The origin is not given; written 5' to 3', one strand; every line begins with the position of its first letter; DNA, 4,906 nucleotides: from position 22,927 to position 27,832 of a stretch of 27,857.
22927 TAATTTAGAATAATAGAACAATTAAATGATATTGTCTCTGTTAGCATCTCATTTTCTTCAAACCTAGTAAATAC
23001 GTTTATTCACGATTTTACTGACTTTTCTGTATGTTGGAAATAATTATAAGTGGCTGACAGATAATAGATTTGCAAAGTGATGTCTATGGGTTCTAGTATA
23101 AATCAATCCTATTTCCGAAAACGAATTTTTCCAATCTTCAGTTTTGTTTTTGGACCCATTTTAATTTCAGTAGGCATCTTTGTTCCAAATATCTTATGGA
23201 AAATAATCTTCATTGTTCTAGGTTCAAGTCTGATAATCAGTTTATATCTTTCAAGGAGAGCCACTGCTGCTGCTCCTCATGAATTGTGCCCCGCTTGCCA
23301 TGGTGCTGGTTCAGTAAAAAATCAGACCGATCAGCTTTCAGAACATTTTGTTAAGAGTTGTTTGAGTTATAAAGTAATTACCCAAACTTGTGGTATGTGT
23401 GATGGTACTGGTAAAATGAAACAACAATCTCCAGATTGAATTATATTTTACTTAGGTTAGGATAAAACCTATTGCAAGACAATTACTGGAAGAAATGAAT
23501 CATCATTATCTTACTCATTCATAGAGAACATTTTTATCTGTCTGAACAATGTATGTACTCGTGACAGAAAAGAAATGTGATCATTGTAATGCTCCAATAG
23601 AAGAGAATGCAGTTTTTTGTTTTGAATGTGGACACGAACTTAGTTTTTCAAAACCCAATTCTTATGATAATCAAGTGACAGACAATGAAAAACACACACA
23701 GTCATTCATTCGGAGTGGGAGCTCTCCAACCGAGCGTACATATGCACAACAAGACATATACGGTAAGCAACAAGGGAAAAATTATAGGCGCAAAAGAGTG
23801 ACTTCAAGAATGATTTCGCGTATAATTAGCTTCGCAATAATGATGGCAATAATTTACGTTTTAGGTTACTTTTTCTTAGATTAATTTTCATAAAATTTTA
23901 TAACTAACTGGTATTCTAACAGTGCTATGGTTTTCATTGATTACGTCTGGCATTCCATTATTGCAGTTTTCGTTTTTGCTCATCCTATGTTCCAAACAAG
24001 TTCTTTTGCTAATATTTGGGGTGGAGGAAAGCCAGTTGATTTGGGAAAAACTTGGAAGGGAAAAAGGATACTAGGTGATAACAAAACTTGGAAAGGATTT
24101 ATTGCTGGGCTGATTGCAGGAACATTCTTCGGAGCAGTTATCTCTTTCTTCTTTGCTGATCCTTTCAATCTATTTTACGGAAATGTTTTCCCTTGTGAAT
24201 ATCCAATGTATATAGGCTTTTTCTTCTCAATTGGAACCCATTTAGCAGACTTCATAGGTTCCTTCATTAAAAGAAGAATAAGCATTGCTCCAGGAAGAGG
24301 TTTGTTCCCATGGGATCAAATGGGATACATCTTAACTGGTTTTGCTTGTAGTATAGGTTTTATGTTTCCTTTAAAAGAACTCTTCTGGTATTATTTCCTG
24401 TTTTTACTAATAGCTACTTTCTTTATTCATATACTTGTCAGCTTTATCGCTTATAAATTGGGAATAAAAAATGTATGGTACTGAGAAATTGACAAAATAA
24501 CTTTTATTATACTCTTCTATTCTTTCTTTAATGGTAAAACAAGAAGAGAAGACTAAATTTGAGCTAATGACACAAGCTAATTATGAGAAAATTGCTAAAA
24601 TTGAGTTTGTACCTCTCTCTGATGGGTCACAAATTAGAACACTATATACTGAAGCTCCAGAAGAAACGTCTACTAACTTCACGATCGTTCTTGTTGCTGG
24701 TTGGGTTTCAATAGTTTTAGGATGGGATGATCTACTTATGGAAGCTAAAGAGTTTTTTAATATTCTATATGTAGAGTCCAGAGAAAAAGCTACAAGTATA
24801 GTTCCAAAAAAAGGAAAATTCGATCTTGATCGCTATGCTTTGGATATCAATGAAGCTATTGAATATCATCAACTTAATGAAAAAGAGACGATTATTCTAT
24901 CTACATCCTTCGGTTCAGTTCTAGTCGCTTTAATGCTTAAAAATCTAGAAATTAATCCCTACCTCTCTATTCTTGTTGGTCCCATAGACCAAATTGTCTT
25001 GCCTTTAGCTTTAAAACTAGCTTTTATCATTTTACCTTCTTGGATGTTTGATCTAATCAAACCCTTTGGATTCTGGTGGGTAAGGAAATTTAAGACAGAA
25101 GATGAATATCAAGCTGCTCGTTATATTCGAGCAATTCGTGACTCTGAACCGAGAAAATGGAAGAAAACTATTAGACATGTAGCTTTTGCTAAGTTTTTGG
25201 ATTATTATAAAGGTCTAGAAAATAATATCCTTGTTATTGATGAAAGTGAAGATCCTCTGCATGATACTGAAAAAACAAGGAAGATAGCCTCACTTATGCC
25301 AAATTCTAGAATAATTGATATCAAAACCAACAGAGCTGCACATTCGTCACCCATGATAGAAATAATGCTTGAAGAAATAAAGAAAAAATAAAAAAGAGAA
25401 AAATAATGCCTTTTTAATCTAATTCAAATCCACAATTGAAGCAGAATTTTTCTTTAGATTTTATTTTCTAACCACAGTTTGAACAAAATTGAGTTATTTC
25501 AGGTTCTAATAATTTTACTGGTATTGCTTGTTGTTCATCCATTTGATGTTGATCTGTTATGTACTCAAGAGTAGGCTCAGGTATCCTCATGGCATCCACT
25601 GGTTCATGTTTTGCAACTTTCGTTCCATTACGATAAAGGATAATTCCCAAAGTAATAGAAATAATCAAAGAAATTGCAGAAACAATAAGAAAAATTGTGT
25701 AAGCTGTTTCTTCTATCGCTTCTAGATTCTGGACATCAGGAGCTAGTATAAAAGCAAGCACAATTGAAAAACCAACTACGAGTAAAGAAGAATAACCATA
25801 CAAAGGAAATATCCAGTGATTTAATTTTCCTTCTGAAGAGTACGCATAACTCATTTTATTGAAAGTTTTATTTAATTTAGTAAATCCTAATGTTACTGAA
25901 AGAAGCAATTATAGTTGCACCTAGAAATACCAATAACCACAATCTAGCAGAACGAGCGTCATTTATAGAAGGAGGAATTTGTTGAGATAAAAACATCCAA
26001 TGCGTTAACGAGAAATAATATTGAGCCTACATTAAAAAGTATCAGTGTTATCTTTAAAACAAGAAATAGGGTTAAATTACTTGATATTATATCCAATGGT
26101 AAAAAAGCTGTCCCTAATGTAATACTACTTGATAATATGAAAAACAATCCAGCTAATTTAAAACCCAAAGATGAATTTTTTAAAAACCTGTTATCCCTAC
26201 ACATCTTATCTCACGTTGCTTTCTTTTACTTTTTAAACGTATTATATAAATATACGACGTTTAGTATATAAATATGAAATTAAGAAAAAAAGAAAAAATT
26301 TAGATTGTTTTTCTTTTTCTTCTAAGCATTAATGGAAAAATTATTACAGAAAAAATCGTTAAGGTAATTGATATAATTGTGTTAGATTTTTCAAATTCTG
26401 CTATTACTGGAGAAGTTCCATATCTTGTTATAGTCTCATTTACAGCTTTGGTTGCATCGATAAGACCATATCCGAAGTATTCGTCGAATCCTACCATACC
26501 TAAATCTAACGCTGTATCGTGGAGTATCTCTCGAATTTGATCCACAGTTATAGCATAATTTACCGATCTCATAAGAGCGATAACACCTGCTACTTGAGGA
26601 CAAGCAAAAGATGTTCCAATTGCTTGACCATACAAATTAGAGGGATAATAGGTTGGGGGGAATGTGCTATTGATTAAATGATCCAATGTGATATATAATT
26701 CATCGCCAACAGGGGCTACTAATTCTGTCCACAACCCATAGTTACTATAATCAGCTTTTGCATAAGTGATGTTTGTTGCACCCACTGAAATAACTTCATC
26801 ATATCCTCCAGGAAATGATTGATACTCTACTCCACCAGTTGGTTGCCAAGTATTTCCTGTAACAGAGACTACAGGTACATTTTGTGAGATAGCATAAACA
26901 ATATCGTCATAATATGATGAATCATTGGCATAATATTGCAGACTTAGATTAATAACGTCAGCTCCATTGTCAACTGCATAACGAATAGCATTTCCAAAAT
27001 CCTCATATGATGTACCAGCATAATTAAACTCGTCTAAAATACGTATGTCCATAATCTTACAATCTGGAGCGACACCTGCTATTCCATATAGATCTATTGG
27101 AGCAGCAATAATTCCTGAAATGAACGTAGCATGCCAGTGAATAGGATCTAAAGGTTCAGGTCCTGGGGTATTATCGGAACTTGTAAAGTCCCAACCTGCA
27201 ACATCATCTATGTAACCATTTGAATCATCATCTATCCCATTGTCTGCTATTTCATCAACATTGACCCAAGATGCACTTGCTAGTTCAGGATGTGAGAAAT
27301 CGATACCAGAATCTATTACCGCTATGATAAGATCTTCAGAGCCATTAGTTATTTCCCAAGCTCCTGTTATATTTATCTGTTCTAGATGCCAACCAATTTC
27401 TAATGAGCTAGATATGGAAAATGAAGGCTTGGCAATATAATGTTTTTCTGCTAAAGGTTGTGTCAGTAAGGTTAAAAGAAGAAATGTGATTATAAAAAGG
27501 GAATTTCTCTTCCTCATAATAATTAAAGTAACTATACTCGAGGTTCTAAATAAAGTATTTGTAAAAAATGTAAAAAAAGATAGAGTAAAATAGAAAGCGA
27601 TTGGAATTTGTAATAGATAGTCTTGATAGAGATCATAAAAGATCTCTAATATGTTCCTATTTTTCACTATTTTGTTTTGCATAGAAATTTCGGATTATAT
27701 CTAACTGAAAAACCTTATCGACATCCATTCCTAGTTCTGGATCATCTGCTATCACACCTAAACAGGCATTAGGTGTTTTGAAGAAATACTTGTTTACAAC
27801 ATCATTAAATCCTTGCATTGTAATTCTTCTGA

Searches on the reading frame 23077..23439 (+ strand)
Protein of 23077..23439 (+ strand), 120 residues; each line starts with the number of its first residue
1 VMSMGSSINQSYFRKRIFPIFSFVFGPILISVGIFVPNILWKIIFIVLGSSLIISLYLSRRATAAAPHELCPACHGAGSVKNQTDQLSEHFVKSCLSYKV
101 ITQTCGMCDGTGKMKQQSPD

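Call 13: search_protein_families(library=pfam, proteins=[window:23077-23439:+], max_evalue=0.001)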
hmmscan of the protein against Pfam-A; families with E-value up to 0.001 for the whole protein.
window:23077-23439:+ (120 aa): 1 family
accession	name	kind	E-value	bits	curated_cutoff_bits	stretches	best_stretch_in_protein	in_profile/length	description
PF00684.25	DnaJ_CXXCXGXG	-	0.00084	20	32.7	0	67-116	15-55/65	DnaJ central domain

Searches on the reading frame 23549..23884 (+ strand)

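Call 13: search_protein_families(library=pfam, proteins=[window:23549-23884:+], max_evalue=0.001)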
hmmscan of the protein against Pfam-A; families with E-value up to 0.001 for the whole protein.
window:23549-23884:+ (111 aa): 3 families
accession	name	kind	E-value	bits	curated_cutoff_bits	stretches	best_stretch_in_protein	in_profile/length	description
PF13240.11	Zn_Ribbon_1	-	1.1e-06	28.7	25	1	9-31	1-23/23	zinc-ribbon domain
PF13248.11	Zn_ribbon_3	-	1.8e-05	24.5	27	1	7-31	2-26/26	zinc-ribbon domain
PF12773.13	DZR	-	9.5e-05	22.9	27.3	1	10-32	1-23/45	Double zinc ribbon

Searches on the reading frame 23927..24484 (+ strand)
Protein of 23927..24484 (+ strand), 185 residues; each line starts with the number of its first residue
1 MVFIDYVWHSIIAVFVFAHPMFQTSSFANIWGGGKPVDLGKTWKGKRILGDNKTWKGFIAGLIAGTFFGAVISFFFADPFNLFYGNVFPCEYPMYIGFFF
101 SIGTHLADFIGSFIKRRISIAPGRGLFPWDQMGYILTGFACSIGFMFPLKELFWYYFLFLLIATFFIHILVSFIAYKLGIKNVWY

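Call 13: search_protein_families(library=pfam, proteins=[window:23927-24484:+], max_evalue=0.001)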
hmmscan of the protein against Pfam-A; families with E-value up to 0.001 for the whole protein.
window:23927-24484:+ (185 aa): 2 families
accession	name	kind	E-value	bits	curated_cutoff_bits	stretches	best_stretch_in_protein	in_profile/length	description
PF01864.22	CarS-like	-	3.5e-33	115.5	22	1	11-185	5-175/175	CDP-archaeol synthase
PF01148.25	CTP_transf_1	-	2e-06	28.3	24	1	51-120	168-230/264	Cytidylyltransferase family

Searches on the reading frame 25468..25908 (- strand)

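Call 13: search_protein_families(library=pfam, proteins=[window:25468-25908:-], max_evalue=0.001)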
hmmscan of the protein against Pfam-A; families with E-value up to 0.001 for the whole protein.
window:25468-25908:- (146 aa): 1 family
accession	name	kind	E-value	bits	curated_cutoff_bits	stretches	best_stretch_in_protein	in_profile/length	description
PF03824.22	NicO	-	0.00019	21.3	27.7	1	40-125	50-132/287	High-affinity nickel-transport protein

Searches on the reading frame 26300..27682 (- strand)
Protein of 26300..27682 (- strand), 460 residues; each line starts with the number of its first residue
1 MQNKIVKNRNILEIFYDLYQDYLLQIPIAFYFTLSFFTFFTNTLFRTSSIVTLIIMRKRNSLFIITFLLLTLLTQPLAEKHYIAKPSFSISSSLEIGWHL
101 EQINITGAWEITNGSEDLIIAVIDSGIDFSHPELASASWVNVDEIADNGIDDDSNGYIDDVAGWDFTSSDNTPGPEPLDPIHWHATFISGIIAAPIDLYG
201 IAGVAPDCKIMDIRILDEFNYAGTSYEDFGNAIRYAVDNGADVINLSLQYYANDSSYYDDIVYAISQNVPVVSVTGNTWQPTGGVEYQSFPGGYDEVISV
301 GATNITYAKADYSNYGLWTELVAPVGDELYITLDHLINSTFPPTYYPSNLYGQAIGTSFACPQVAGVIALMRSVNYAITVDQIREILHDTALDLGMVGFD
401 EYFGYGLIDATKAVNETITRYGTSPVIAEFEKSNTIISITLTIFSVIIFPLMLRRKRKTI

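Call 13: search_protein_families(library=pfam, proteins=[window:26300-27682:-], max_evalue=0.001)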
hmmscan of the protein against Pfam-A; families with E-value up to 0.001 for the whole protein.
window:26300-27682:- (460 aa): 1 family
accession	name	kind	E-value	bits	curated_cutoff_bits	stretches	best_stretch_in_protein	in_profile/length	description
PF00082.27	Peptidase_S8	-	2.9e-41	142.1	21.8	1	117-406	3-288/288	Subtilase family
